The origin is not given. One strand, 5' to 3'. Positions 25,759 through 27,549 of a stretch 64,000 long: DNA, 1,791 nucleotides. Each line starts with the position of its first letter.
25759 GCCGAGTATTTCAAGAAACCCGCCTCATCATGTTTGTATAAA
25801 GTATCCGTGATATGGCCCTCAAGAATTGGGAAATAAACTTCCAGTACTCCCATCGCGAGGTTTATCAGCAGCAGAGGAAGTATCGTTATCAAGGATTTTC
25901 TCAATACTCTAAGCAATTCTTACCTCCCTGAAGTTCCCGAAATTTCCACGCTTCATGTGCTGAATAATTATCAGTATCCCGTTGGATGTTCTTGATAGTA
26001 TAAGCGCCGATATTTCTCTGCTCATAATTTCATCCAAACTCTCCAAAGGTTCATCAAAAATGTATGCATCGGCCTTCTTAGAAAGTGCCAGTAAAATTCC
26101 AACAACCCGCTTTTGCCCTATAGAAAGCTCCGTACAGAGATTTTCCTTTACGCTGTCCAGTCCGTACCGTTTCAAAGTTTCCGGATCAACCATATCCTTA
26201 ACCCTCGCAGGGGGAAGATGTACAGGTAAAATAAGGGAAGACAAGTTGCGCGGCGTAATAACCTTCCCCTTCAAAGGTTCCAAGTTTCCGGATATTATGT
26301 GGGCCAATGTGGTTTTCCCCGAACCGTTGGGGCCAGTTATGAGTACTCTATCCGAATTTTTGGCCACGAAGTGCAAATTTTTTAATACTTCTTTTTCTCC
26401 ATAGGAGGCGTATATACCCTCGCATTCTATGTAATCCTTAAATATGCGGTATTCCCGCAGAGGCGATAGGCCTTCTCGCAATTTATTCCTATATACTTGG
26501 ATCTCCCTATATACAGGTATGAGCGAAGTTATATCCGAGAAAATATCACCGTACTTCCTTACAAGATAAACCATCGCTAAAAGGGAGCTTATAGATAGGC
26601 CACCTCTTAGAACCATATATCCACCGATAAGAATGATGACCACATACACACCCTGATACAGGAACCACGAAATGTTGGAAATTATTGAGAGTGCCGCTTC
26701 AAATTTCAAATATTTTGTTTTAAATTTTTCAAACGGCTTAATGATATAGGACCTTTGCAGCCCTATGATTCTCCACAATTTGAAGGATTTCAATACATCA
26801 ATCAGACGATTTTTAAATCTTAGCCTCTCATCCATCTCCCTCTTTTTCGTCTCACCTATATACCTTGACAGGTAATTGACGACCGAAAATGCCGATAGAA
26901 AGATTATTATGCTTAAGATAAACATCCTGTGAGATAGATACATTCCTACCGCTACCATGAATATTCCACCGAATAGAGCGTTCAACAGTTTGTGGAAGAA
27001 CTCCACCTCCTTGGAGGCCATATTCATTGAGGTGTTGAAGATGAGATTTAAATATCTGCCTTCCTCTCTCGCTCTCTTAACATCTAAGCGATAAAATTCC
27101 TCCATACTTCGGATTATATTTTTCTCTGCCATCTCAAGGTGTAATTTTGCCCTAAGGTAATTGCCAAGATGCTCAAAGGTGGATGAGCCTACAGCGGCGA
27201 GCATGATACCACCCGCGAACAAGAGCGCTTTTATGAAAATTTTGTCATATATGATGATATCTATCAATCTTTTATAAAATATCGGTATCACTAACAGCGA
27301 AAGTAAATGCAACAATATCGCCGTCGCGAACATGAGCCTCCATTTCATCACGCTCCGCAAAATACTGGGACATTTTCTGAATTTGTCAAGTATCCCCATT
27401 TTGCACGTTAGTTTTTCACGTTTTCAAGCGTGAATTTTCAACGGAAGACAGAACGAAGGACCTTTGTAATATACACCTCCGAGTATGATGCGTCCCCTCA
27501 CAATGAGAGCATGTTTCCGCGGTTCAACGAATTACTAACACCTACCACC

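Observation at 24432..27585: ~3-kb low-GC island with two tandem ABC exporter half-transporters inserted upstream of an adaptor-less RND pump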

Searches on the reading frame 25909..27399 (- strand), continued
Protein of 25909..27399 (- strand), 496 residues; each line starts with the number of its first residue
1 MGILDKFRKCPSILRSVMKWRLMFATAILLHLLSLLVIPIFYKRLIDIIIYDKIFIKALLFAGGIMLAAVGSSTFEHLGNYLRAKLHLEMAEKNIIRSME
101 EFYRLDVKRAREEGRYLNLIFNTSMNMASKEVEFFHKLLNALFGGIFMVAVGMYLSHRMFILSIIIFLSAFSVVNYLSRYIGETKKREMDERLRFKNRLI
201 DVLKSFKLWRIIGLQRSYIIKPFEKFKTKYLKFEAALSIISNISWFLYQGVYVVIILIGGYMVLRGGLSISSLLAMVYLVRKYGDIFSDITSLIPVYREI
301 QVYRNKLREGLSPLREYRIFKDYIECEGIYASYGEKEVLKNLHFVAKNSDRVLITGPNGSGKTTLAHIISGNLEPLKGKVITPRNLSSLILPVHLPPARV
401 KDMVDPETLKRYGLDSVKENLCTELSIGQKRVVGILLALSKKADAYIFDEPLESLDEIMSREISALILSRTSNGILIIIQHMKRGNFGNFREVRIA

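Call 39: find_encoding_contigs(protein=P0016, flank=7000, max_places=2)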
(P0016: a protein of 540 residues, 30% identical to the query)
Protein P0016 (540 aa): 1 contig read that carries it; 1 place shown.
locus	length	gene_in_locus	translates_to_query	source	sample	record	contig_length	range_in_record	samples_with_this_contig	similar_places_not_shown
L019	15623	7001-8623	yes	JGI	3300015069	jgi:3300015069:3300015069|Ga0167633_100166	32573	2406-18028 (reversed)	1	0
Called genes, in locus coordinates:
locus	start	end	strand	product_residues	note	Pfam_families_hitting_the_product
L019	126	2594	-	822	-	PF12704:MacB_PCD, PF02687:FtsX, PF12704:MacB_PCD, PF02687:FtsX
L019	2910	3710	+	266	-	PF12833:HTH_18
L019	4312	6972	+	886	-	PF25816:RamC_N, PF00069:Pkinase, PF07714:PK_Tyr_Ser-Thr (faint), PF05147:LANC_like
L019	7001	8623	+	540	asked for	PF00664:ABC_membrane, PF00005:ABC_tran, PF13304:AAA_21 (faint)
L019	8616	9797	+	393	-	PF05147:LANC_like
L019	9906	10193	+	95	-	-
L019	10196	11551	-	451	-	PF00069:Pkinase, PF07714:PK_Tyr_Ser-Thr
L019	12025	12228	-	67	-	-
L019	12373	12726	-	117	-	-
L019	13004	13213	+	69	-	-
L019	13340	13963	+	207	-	PF00691:OmpA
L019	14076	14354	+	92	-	-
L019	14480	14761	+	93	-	-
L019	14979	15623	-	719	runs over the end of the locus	-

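Call 51: predict_structure(alignment_id=A3)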
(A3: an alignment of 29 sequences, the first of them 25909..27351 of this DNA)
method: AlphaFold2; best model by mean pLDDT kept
length: 480 residues; sequences in the alignment: 29
mean_pLDDT: 87.6   pTM: 0.74
mean pLDDT of the five models: 87.6, 86.9, 85.0, 81.3, 77.2
residues with pLDDT >= 90: 178; 70-90: 300; 50-70: 2; < 50: 0
segments of 3 or more residues with pLDDT < 50: none
pLDDT, mean of each block of 10 residues (from residue 1): 84 87 87 84 89 89 90 91 87 79 89 93 91 89 88 81 78 83 81 81 89 88 81 86 90 88 84 81 87 87 95 89 92 93 91 92 94 87 87 91 90 92 92 91 91 92 83 86
secondary structure, 60 per line:
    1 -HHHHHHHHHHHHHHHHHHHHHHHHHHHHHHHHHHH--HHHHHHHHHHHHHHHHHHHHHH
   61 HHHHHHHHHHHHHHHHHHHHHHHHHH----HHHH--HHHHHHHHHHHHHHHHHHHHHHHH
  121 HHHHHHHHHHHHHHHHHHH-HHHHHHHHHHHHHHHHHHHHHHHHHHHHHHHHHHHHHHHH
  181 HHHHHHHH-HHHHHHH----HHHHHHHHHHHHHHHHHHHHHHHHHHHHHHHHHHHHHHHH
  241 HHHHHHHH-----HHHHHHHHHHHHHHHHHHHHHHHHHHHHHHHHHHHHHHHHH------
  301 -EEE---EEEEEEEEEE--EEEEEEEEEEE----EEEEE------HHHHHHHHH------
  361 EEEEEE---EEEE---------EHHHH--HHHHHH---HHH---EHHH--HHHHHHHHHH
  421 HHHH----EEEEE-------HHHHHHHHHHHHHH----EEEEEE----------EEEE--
elements in order: H2-36 H39-86 H91-94 H97-139 H141-188 H190-196 H201-248 H254-294 E302-304 E308-317 E320-330 E335-339 H346-354 E361-366 E370-373 H384-387 H390-395 H411-424 E429-433 H441-454 E459-464 E475-478

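Call 53: search_protein_representatives(alignment_id=A2)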
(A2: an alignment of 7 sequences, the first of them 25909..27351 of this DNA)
Query: 7 sequences, 485 profile positions. Proteins with E-value up to 0.001 (for the whole library): 426347; up to 1e-10: 100049; up to 1e-30: 600. The best 150 are listed.
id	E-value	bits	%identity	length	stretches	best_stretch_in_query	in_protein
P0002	1.7e-228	775.7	-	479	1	5-484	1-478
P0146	1.9e-201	686.5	-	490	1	1-484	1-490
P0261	6.4e-131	453.9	-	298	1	189-485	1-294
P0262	2.5e-86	306.9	-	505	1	7-476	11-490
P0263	1.9e-72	261.1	-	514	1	18-479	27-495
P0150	5.1e-70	253.1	-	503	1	8-477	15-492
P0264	5.3e-70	253.0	-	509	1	15-480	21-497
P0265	2.2e-68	247.7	-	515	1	5-473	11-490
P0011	1.3e-67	245.1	-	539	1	19-475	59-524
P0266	2.5e-67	244.2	-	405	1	139-474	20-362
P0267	2.4e-66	240.9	-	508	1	6-479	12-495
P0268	1.5e-65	238.3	-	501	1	8-480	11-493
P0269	1.7e-65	238.2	-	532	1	7-481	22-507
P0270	1.0e-64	235.6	-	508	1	7-474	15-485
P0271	2.2e-63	231.2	-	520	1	26-474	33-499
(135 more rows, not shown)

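Call 54: fold_search(model_id=the predicted structure, library=pdb)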
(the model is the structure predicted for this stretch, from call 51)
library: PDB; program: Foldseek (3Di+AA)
matches with E <= 10: 1506; with E <= 0.001: 1155
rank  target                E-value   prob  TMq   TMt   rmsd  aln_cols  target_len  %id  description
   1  9azl_A                1.1e-19  1.00  0.67  0.49   6.3       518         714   21  Cryo-EM structure of the ABC transporter PCAT1 bound with MgADP class1 (released 2024-10-30)
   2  9fw3_B                1.3e-19  1.00  0.60  0.53   7.5       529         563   16  Cryo-EM structure of IrtAB 2xEQ mutant in outward-occluded state in nanodisc in complex with mycobactin (released 2024-12-18)
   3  9n61_A                2.4e-19  1.00  0.64  0.56   7.0       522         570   17  Transporter associated with antigen processing (TAP) bound to the 9-mer peptide RRYQKSTEL and ATP (released 2025-09-03)
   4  9g2t_B                3.4e-19  1.00  0.60  0.53   7.5       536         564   17  Cryo-EM structure of IrtAB 2xEQ, A256R_IrtB mutant in LMNG (released 2024-12-18)
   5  6ran_B                3.9e-19  1.00  0.68  0.58   6.1       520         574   18  Heterodimeric ABC exporter TmrAB in inward-facing wide conformation (released 2019-07-31)
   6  8t46_B                3.9e-19  1.00  0.60  0.54   7.8       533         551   16  Transporter associated with antigen processing (TAP) in the apo state (released 2024-06-12)
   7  6quz_B                5.5e-19  1.00  0.60  0.53   7.3       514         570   15  Structure of ATPgS-bound outward-facing TM287/288 in complex with sybody Sb_TM35 (released 2019-05-29)
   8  9g2k_B                6.1e-19  1.00  0.57  0.50   7.6       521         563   17  Cryo-EM structure of IrtAB in outward-occluded state in nanodisc in complex with ADP-vanadate (released 2024-12-18)
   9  8vpb_A                6.4e-19  1.00  0.67  0.49   6.5       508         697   21  Cryo-EM structure of the ABC transporter PCAT1 bound with MgADP_Class_2 (released 2024-10-30)
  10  5mkk_B                6.7e-19  1.00  0.69  0.59   6.0       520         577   16  Crystal structure of the heterodimeric ABC transporter TmrAB, a homolog of the antigen translocation complex TAP (released 2017-01-18)
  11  9g2s_B                9.9e-19  1.00  0.57  0.51   7.8       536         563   16  Cryo-EM structure of IrtAB 2xEQ, Q249R_IrtB mutant in LMNG (released 2024-12-18)
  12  8t46_A                1.0e-18  1.00  0.54  0.48   9.4       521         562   17  Transporter associated with antigen processing (TAP) in the apo state (released 2024-06-12)
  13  9o9d_A                1.2e-18  1.00  0.63  0.55   7.0       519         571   17  Transporter associated with antigen processing (TAP) EQ mutant bound to the viral protein bUL49.5 in the outward-facin (released 2025-09-10)
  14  6v9z_A                1.3e-18  1.00  0.66  0.48   6.4       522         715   21  Cryo-EM structure of PCAT1 bound to its CtA peptide substrate (released 2020-01-22)
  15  8vox_A                1.5e-18  1.00  0.67  0.58   6.1       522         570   21  Cryo-EM structure of the ABC transporter PCAT1 cysteine-free core bound with MgADP (released 2024-10-30)
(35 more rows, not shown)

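Call 55: find_encoding_contigs(protein=P0262, flank=7000, max_places=2)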
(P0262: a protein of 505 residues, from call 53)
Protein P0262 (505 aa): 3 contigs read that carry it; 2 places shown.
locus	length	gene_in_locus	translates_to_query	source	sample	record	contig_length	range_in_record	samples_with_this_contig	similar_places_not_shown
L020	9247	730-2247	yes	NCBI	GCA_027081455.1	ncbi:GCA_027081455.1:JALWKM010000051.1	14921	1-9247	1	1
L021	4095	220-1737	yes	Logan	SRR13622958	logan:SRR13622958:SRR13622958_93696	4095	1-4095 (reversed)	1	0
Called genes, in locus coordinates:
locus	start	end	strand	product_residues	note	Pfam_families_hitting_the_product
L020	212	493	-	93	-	-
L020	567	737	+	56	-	-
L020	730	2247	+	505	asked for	PF00664:ABC_membrane, PF02463:SMC_N (faint), PF00005:ABC_tran, PF13304:AAA_21 (faint)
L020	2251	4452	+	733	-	PF13620:CarboxypepD_reg, PF13715:CarbopepD_reg_2, PF07715:Plug, PF14905:OMP_b-brl_3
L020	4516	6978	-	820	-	PF25852:DUF6242_C (faint), PF02012:BNR (faint), PF15902:Sortilin-Vps10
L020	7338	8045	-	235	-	PF17746:SfsA_N, PF03749:SfsA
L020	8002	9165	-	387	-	PF00696:AA_kinase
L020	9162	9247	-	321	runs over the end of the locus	-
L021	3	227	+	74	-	?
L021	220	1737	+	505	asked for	PF00664:ABC_membrane, PF02463:SMC_N (faint), PF00005:ABC_tran, PF13304:AAA_21 (faint)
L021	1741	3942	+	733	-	PF13620:CarboxypepD_reg, PF13715:CarbopepD_reg_2, PF07715:Plug, PF14905:OMP_b-brl_3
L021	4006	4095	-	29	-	?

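Call 59: search_protein_families(library=phrogs, proteins=[L001:838-1470:+, L001:1658-2035:-, L001:2389-3474:+, L001:3553-4071:+, L001:4076-4285:+, L001:4310-4966:+, L001:4981-5568:+, L001:5578-6066:+, L003:9340-9450:+, L004:4994-6235:+], max_evalue=0.001)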
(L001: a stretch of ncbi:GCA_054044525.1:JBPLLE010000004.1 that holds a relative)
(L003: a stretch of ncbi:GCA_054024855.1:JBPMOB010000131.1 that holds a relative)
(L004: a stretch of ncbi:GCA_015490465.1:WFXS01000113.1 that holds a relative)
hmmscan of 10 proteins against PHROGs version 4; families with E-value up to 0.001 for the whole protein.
L001:838-1470:+ (210 aa): 0 families

L001:1658-2035:- (125 aa): 0 families

L001:2389-3474:+ (361 aa): 1 family
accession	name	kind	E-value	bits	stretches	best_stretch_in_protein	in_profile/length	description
phrog_10675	-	unknown function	0.0009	20.4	0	4-91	3-89/98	-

L001:3553-4071:+ (172 aa): 0 families

L001:4076-4285:+ (69 aa): 0 families

L001:4310-4966:+ (218 aa): 0 families

L001:4981-5568:+ (195 aa): 0 families

L001:5578-6066:+ (162 aa): 0 families

L003:9340-9450:+ (37 aa): 0 families

L004:4994-6235:+ (413 aa): 0 families

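Call 63: search_protein_families(library=pfam, proteins=[L003:9401-9508:+, L003:9560-9997:+, L001:5578-6066:+, L001:9477-11561:+, L004:13481-14521:+, L020:567-737:+], max_evalue=0.01)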
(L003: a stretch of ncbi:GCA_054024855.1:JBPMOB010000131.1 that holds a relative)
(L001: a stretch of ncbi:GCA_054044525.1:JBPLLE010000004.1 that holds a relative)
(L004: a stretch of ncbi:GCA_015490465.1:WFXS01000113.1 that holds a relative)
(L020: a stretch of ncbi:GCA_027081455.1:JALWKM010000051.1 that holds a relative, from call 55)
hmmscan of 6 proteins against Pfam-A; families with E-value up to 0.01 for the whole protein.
L003:9401-9508:+ (35 aa): 3 families
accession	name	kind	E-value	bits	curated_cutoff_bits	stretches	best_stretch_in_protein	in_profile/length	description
PF03811.18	Zn_ribbon_InsA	-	3.3e-06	27.1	26.1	1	2-30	6-34/35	InsA N-terminal domain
PF12760.12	Zn_ribbon_IS1595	-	0.00043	20.6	25.4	1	2-33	19-46/46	Transposase zinc-ribbon domain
PF08792.16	A2L_zn_ribbon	-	0.00081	19.4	22.9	0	23-35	2-14/33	A2L zinc ribbon domain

L003:9560-9997:+ (145 aa): 0 families

L001:5578-6066:+ (162 aa): 0 families

L001:9477-11561:+ (694 aa): 2 families
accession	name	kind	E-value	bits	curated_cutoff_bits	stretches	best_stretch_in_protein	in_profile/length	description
PF19313.5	DUF5916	-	5.2e-08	32.5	22.6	1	200-306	5-98/572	Domain of unknown function (DUF5916)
PF06452.16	CBM9_1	-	1.2e-06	29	23.4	1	18-154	1-136/185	Carbohydrate family 9 binding domain-like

L004:13481-14521:+ (347 aa): 0 families

L020:567-737:+ (56 aa): 0 families

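Call 80: search_dna_similar(query=window:25909-27351:-, collection=plasmids, mode=protein, max_evalue=1e-10, max_rows=8)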
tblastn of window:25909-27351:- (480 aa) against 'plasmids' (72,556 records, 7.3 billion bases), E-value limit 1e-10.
Records with a match: 10; places in all: 10; records where one place covers at least 80% of the query: 1.
Best place of each record, by identity: <60% 10.
By first word of the organism name: Acinetobacter 3; Deinococcus 2; Streptomyces 1; Clostridium 1; Ochrobactrum 1; Sarcina 1; Phyllobacterium 1.
By predicted mobility (MOB-suite, as given by PLSDB): non-mobilizable 5; mobilizable 4; conjugative 1.
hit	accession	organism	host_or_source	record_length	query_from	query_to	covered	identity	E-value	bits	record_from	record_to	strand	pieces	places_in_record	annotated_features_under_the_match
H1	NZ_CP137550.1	Streptomyces sp. N50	Selaginella tamariscina,cell ...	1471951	90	465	78%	27.8%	7e-27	122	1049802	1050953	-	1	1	record has no annotation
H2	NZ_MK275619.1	Clostridium perfringens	neonatal piglet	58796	77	477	84%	22.9%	6e-11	73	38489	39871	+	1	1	ABC transporter ATP-binding protein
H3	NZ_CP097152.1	Deinococcus sp. QL22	-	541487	238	474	49%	28.3%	3e-16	89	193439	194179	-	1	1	ABC transporter ATP-binding protein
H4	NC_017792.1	Deinococcus gobiensis I-0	-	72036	237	465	48%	27.3%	3e-13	80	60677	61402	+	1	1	ABC transporter ATP-binding protein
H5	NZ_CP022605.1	Ochrobactrum quorumnocens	cell culture,rhizosphere of potato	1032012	224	442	46%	26.2%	1e-11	75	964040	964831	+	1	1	record has no annotation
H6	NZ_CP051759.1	Sarcina sp. JB2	Pan troglodytes verus (Western ...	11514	243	465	46%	25.7%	7e-12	76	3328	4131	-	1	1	ABC transporter transmembrane domain-containing protein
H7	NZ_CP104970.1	Phyllobacterium zundukense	Vicia costata,cell culture,root nodule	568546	308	463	33%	29.6%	8e-11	72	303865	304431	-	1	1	amino acid ABC transporter ATP-binding protein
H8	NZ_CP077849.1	Acinetobacter baumannii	Homo sapiens,Rectal swab_P28_BU14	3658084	308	440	28%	29.3%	5e-11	73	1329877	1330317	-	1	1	none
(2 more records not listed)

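Call 81: search_dna_similar(query=window:25909-27351:-, collection=phages, mode=protein, max_evalue=1e-10, max_rows=5)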
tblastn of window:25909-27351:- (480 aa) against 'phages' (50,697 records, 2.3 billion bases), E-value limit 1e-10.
Records with a match: 3; places in all: 3; records where one place covers at least 80% of the query: 0.
Best place of each record, by identity: <60% 3.
By first word of the organism name: Acinetobacter 2; Bacteriophage 1.
By host as written in the record: - 3.
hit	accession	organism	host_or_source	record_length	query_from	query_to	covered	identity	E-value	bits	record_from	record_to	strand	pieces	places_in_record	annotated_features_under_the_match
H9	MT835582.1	Bacteriophage sp.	human fecal samples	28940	289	465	37%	31.1%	6e-12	74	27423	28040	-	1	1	record has no annotation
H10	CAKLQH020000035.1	Acinetobacter phage MD-2021a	not known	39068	308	440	28%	29.3%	2e-11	73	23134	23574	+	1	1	znuC: high-affinity zinc uptake system ATP-binding protein ZnuC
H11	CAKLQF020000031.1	Acinetobacter phage MD-2021a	not known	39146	308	440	28%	29.3%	2e-11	73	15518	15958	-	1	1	znuC: high-affinity zinc uptake system ATP-binding protein ZnuC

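Call 82: get_annotated_region(hit=H1, flank=8000)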
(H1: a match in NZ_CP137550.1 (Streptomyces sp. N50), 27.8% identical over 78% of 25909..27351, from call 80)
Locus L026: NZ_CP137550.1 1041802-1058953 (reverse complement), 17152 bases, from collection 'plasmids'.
description: Streptomyces sp. N50 plasmid unnamed, complete sequence
organism: Streptomyces sp. N50 (NCBI taxid 3081765)
taxonomy: Bacteria; Actinomycetota; Actinomycetes; Kitasatosporales; Streptomycetaceae; Streptomyces; Streptomyces sp. N50
host: -; source: Selaginella tamariscina,cell culture,mountain; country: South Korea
typing (MOB-suite, as given by PLSDB): non-mobilizable
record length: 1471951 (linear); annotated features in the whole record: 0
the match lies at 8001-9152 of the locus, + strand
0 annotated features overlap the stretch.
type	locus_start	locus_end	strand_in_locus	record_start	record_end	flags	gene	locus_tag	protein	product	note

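Call 85: find_encoding_contigs(protein=P0263, flank=7000, max_places=2)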
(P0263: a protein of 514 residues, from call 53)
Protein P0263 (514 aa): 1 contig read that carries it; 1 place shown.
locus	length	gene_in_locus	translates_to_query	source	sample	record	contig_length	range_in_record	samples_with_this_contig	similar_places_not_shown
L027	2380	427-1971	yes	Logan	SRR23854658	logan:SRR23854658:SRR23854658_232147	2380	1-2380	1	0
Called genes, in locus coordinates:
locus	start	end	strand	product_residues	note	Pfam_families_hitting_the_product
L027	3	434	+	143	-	?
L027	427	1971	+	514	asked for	PF00664:ABC_membrane, PF00005:ABC_tran, PF02463:SMC_N (faint), PF13304:AAA_21 (faint)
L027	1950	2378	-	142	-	?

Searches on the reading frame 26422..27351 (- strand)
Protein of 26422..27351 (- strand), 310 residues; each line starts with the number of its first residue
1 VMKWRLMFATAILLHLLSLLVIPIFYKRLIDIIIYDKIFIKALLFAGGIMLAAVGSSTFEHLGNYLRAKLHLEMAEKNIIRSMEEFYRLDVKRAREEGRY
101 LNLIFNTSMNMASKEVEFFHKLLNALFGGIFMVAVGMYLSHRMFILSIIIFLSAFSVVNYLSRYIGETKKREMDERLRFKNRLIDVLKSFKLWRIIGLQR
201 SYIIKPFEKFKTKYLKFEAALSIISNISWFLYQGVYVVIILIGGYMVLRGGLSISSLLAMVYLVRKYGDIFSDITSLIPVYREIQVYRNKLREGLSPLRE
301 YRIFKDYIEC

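Call 47: find_related_loci(query=A4, collection=metagenome_contigs, flank=8000)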
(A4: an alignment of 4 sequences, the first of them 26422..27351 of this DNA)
Query A4 (310 aa) in metagenome_contigs; peptide patterns used: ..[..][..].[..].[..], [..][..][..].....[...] (x = any residue, [..] = any of these).
287 stretches matched a pattern, but none encodes a relative of the query by tblastn (E <= 1e-3).
